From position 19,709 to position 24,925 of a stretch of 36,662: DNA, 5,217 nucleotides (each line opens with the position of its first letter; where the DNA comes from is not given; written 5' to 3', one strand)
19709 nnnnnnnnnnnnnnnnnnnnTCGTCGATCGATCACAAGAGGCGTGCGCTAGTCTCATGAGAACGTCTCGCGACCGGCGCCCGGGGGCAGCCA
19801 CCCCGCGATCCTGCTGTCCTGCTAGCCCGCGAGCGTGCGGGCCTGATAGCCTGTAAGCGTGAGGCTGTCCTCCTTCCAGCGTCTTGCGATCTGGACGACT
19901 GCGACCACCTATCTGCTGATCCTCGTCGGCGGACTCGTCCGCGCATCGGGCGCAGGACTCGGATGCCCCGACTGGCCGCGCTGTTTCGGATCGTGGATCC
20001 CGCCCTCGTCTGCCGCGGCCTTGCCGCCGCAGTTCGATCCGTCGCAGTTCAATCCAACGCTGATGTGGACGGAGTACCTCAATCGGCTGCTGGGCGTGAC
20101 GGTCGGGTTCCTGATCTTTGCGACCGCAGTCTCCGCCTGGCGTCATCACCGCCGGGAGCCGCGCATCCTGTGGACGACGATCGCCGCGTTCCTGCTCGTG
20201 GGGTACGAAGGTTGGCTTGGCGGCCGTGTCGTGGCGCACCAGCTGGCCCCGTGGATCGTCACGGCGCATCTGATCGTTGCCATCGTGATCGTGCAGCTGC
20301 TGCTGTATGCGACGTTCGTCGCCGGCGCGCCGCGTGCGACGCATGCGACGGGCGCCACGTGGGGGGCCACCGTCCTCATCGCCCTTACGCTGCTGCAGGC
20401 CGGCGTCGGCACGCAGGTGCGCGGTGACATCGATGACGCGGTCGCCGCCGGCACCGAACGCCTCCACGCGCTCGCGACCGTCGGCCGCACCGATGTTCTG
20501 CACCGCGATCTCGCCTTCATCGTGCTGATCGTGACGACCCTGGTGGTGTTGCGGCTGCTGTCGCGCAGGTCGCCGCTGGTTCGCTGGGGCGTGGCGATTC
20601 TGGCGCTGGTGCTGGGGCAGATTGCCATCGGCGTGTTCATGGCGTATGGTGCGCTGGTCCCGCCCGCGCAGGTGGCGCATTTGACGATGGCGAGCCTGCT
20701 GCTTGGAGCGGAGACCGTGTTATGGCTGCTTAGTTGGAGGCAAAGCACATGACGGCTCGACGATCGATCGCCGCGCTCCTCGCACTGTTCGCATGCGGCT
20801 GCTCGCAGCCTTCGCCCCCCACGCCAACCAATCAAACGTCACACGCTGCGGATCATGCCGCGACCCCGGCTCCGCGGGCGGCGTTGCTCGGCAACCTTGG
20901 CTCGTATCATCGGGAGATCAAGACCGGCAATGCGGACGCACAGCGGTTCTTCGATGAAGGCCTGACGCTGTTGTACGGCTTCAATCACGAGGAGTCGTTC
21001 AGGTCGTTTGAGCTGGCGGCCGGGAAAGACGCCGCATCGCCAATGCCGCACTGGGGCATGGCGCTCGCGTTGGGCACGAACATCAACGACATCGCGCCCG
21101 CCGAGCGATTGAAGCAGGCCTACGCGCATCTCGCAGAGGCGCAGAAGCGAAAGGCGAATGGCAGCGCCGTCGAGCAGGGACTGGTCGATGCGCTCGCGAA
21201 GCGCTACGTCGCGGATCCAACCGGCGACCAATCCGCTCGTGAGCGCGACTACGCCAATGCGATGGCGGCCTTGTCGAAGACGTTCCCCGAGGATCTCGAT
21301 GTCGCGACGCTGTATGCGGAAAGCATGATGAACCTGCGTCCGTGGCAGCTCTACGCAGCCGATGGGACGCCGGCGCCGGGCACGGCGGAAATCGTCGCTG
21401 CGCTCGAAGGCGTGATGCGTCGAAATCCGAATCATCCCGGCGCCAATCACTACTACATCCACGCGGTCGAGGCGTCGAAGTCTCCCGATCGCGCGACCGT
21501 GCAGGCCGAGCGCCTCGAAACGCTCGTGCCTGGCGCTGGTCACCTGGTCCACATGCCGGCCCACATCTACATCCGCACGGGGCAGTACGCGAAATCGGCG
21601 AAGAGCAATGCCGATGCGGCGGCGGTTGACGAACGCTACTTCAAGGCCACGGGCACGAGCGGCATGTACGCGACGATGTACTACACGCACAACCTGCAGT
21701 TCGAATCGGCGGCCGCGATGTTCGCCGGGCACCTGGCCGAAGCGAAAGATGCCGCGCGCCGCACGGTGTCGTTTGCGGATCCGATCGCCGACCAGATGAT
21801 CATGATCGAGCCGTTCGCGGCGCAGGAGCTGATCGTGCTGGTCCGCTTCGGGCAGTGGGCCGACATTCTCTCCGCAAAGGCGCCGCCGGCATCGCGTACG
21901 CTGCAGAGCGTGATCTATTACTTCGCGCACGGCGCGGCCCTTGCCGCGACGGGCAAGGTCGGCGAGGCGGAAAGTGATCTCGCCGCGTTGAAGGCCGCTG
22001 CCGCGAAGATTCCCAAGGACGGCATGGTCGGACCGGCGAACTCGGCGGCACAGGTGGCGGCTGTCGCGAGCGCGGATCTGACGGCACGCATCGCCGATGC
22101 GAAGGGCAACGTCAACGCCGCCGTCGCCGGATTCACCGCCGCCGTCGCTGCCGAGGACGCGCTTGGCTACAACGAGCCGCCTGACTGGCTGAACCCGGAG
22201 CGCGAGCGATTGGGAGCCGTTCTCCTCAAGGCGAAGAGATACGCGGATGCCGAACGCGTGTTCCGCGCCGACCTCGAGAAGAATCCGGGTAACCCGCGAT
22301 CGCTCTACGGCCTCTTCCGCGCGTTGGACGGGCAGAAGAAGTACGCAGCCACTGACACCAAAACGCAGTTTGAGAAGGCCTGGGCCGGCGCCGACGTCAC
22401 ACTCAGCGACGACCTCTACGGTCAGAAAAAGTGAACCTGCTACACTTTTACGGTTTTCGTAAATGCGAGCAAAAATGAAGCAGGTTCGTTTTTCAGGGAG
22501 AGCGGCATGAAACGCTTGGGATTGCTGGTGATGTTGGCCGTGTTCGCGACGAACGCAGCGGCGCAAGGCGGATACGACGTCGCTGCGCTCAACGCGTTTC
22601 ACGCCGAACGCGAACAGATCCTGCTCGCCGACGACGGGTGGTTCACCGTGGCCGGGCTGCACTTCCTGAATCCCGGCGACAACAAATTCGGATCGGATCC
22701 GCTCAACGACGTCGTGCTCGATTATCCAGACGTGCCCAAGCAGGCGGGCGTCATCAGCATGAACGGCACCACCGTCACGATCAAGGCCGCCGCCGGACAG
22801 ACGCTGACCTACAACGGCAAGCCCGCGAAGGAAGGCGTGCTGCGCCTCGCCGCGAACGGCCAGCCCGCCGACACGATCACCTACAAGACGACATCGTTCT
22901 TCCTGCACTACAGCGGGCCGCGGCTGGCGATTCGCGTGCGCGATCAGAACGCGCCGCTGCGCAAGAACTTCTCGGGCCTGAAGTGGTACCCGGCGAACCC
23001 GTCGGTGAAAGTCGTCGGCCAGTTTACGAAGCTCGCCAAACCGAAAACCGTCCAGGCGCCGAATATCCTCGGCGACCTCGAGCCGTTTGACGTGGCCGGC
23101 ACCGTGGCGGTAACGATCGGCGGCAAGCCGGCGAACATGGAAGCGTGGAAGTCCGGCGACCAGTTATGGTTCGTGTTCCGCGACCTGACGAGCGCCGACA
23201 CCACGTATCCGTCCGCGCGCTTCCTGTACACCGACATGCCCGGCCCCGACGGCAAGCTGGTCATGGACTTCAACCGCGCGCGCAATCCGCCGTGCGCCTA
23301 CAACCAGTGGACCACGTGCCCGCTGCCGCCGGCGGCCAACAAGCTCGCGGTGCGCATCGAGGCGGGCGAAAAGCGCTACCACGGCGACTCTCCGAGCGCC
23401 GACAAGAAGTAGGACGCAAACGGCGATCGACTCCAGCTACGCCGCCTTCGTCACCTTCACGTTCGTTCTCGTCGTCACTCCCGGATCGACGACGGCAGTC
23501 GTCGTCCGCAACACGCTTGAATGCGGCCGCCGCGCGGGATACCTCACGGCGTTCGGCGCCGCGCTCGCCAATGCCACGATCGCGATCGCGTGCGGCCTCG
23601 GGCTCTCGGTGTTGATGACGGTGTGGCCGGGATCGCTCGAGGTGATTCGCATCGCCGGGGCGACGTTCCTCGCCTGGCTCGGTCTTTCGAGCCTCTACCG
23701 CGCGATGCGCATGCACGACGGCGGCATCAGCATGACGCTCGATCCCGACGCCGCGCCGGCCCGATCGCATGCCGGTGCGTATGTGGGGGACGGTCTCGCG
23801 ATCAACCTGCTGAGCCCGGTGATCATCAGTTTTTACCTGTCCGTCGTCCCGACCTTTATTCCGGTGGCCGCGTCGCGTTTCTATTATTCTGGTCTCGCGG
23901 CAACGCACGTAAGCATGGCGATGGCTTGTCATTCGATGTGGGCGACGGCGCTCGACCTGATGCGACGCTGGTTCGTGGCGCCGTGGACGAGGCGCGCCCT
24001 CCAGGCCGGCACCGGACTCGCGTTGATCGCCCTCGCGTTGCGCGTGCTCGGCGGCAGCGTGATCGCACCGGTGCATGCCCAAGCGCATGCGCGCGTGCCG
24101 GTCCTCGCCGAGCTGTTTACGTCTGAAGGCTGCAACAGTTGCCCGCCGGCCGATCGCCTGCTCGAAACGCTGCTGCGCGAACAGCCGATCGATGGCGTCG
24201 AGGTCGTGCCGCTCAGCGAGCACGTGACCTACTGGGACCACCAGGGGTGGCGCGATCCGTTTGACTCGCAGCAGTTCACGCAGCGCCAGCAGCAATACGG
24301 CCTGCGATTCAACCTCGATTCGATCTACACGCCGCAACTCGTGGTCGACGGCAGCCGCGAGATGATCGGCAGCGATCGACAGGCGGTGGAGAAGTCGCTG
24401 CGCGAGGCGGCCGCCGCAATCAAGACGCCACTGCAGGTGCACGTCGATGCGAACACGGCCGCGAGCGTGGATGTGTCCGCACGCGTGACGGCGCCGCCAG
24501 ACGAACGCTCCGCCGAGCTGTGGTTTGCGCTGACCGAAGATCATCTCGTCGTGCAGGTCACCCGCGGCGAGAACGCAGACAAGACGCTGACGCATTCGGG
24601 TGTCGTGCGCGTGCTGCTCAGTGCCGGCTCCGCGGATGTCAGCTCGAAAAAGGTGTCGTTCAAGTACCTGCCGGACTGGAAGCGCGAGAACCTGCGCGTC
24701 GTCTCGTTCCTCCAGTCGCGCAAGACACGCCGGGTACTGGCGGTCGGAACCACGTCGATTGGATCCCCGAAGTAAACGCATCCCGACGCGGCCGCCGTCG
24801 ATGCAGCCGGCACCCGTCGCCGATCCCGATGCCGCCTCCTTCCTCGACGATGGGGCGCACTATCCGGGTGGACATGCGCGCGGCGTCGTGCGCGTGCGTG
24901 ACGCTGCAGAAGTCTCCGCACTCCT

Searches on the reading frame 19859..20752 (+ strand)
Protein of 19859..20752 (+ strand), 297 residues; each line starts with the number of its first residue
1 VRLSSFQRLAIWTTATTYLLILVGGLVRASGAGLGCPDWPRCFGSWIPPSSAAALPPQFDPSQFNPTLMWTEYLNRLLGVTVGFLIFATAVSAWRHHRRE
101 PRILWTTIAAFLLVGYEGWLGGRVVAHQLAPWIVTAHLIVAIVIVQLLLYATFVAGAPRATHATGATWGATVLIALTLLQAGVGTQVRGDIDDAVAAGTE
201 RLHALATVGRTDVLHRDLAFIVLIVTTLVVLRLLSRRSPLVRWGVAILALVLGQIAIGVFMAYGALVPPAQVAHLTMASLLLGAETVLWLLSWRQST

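Call 9: search_protein_families(library=pfam, proteins=[window:19859-20752:+], max_evalue=0.0001)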
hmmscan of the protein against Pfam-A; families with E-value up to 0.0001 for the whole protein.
window:19859-20752:+ (297 aa): 1 family
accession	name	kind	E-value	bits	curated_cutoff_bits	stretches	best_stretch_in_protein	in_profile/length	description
PF02628.20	COX15-CtaA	-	3.4e-43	148.3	29.9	1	8-284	2-320/322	Cytochrome oxidase assembly protein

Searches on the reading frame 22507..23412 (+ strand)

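Call 9: search_protein_families(library=pfam, proteins=[window:22507-23412:+], max_evalue=0.0001)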
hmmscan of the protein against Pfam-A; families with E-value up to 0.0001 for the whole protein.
window:22507-23412:+ (301 aa): 1 family
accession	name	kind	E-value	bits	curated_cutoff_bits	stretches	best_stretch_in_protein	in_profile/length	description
PF07920.16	DUF1684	-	3.4e-39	134.7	25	1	153-289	1-139/139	Protein of unknown function (DUF1684)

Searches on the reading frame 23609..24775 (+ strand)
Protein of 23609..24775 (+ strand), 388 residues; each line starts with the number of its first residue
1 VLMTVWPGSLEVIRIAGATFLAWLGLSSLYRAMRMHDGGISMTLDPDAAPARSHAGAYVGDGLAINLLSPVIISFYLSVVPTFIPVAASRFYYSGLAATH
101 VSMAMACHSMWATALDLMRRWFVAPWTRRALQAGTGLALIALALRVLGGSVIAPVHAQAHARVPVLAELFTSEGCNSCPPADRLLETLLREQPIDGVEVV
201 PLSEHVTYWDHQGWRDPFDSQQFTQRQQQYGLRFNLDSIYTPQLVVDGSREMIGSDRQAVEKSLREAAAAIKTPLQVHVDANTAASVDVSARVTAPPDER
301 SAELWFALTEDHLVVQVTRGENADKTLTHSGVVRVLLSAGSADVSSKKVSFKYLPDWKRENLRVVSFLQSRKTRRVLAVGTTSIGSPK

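Call 9: search_protein_families(library=pfam, proteins=[window:23609-24775:+], max_evalue=0.0001)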
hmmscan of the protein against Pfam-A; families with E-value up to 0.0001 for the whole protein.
window:23609-24775:+ (388 aa): 3 families
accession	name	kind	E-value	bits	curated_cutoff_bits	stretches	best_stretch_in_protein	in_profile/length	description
PF06764.17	DUF1223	-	2.4e-58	198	30.7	1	167-369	2-202/202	Protein of unknown function (DUF1223)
PF01810.24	LysE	-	1.3e-12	48.1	25.6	1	7-147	56-190/193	LysE type translocator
PF11551.14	Omp28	-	2e-06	28.2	34.9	1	239-385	11-168/171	Outer membrane protein Omp28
